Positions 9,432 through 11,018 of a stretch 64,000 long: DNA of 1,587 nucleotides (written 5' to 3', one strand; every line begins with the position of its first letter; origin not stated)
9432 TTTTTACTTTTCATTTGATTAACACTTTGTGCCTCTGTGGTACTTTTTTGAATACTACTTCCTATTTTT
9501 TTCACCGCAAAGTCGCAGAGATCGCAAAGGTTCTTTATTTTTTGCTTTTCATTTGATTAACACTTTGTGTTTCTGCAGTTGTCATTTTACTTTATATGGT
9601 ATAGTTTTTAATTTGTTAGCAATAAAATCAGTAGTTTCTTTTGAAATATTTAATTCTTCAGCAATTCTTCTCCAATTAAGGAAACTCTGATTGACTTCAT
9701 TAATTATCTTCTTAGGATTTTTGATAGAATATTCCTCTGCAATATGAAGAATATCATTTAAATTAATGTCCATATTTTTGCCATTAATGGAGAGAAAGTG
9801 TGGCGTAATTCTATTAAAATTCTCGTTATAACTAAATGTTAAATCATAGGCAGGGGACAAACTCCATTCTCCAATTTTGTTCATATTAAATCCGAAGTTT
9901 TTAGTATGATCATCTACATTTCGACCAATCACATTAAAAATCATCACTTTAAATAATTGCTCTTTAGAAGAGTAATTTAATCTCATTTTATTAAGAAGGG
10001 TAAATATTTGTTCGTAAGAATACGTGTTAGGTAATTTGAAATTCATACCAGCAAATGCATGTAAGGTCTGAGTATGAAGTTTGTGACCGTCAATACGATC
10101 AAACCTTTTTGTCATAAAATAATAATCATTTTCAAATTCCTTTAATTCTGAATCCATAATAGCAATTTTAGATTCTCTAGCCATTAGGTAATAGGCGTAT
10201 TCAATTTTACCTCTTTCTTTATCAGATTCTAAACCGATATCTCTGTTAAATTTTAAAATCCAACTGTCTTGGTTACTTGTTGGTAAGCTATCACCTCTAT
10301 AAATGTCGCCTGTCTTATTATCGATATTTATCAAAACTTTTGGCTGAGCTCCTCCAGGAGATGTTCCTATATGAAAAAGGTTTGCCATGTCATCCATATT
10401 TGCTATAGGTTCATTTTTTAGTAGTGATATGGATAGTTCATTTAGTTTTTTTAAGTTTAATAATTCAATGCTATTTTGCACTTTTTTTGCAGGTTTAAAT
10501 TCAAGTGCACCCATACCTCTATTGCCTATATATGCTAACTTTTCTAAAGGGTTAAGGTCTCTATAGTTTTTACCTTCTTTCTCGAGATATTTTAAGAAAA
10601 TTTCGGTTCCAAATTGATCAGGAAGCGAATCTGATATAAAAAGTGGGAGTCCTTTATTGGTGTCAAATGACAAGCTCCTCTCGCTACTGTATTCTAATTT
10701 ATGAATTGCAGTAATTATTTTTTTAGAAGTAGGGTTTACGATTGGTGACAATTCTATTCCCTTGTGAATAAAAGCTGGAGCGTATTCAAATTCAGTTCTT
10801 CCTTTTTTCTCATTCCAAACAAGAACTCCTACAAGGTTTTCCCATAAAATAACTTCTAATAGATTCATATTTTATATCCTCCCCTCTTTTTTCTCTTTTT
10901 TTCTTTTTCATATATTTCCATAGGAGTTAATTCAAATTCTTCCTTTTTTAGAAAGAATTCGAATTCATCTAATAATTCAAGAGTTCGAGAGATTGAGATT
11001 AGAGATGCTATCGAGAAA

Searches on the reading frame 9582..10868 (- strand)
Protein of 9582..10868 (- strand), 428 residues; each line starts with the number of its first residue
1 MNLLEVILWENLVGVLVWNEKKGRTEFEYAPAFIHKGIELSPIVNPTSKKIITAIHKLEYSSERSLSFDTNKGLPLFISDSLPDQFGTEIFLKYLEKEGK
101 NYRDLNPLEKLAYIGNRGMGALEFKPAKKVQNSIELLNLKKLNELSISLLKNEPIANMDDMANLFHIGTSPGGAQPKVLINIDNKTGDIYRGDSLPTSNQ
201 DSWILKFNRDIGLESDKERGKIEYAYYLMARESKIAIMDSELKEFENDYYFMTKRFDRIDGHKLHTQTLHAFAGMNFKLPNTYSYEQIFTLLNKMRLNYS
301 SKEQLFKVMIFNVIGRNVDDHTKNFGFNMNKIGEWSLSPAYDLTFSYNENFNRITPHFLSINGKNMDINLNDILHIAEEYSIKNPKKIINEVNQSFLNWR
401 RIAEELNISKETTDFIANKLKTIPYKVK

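Call 88: search_protein_families(library=padloc, proteins=[window:9582-10868:-], max_evalue=0.00001)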
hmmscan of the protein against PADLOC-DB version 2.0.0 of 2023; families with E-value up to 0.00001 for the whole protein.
window:9582-10868:- (428 aa): 2 families
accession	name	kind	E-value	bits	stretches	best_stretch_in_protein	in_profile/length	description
PDLC04340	PDC-M03A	-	4.6e-08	30.9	1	250-352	82-176/280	-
PDLC04339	PDC-M03A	-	7e-06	23.6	1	280-344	116-175/293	-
